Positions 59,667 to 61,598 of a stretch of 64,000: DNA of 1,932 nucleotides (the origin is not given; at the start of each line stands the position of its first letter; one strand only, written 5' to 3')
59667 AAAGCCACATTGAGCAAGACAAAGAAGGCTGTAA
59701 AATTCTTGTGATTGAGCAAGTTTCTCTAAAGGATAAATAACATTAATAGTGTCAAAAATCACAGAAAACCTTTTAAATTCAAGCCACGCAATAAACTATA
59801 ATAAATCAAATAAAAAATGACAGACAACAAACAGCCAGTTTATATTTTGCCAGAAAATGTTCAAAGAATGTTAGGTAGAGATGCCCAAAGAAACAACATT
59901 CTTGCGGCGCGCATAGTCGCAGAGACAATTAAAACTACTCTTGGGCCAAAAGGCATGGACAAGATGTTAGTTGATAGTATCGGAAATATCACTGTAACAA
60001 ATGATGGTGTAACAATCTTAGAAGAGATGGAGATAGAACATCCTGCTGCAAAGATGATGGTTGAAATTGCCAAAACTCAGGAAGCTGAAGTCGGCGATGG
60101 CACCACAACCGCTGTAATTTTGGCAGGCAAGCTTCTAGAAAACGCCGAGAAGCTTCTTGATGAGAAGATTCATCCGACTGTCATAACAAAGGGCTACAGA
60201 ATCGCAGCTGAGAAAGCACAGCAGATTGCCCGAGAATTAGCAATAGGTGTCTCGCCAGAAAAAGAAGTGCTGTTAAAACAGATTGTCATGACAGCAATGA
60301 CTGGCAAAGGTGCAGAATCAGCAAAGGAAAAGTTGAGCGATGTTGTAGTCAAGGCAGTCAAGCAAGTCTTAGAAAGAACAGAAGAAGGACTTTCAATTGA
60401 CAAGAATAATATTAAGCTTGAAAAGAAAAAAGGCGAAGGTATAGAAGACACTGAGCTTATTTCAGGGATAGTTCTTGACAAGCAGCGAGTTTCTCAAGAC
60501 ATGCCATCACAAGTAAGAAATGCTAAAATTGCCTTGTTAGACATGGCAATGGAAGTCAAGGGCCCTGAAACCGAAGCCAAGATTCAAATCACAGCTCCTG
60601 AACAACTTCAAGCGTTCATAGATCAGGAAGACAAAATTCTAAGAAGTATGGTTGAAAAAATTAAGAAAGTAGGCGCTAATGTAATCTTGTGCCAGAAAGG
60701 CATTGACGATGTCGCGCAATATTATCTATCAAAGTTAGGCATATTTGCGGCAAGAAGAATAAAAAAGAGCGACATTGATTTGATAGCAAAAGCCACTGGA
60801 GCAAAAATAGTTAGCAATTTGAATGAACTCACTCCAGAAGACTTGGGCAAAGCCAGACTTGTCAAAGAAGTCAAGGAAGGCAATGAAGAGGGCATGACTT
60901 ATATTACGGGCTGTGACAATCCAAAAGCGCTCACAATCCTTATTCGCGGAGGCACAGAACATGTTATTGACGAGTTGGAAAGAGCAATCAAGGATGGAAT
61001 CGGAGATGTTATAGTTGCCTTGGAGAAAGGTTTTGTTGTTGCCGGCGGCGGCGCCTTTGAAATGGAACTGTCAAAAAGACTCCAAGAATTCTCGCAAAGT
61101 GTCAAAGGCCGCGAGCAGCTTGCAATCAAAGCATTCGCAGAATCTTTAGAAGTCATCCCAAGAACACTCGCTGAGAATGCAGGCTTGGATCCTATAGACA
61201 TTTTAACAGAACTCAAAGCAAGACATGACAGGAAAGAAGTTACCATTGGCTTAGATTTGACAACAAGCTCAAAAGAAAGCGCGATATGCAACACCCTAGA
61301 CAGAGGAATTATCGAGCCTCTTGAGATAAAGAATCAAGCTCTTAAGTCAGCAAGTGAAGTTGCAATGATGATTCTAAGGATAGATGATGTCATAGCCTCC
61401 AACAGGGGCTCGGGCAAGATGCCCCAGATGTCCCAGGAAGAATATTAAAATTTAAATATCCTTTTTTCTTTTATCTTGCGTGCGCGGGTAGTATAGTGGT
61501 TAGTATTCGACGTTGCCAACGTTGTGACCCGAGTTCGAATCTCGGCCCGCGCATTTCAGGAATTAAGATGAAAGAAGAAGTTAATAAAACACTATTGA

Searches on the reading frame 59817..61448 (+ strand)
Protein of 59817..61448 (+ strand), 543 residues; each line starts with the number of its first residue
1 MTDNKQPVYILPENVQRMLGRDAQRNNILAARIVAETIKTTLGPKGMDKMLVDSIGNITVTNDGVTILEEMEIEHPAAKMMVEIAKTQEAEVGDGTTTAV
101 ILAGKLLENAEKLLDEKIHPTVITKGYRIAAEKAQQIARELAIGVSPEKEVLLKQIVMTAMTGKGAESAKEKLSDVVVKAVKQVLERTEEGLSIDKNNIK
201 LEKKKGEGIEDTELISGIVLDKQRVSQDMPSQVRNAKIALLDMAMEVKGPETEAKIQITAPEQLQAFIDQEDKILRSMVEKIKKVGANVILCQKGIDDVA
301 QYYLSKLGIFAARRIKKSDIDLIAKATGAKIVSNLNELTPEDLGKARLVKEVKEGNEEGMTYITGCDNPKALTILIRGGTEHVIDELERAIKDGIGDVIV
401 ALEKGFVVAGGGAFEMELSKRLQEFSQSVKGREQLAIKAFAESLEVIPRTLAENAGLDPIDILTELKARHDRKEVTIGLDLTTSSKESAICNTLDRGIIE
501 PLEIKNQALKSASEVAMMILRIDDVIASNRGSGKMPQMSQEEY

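Call 20: search_protein_families(library=ncbifam, proteins=[window:59817-61448:+], max_evalue=0.00001)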
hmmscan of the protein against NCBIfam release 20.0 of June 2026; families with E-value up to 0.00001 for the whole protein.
window:59817-61448:+ (543 aa): 17 families
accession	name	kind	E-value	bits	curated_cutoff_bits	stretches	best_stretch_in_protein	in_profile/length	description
NF041082.2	thermosome_alpha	equivalog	1.2e-231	770.1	450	1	6-528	1-518/519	thermosome subunit alpha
NF041083.2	thermosome_beta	equivalog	8.6e-230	764.1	400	1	6-528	1-519/520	thermosome subunit beta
TIGR02339.1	thermosome_arch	subfamily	9.4e-222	737.4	671.1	1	7-528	1-520/521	thermosome subunit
TIGR02344.1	chap_CCT_gamma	equivalog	1.8e-132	442.5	553.45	1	7-529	1-523/526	T-complex protein 1 subunit gamma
TIGR02342.1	chap_CCT_delta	equivalog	8.6e-131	437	695.35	1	22-528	9-516/517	T-complex protein 1 subunit delta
TIGR02340.1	chap_CCT_alpha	equivalog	1.2e-129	433.5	800.2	1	17-529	7-530/536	T-complex protein 1 subunit alpha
TIGR02343.1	chap_CCT_epsi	equivalog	1.4e-127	426.5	710.5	1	13-528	18-531/532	T-complex protein 1 subunit epsilon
TIGR02345.1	chap_CCT_eta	equivalog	6.9e-123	410.7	669.2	1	7-529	3-521/523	T-complex protein 1 subunit eta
TIGR02346.1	chap_CCT_theta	equivalog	4.9e-105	352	455.9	1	23-536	19-528/531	T-complex protein 1 subunit theta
TIGR02347.1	chap_CCT_zeta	equivalog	6.2e-105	351.7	587.15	1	21-529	15-526/531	T-complex protein 1 subunit zeta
TIGR02341.1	chap_CCT_beta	equivalog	8.1e-87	292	522.15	1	10-528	2-514/519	T-complex protein 1 subunit beta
NF009487.0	PRK12849.1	subfamily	9.1e-32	110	352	2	32-350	20-323/543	chaperonin GroEL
NF000592.1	PRK00013.1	subfamily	8.6e-29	100.4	397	2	21-350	8-322/524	chaperonin GroEL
TIGR02348.1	GroEL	equivalog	5.3e-25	87.9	582.1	2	32-353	19-325/526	chaperonin GroEL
NF009488.0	PRK12850.1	subfamily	3.3e-24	85.3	475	2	31-349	20-323/544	chaperonin GroEL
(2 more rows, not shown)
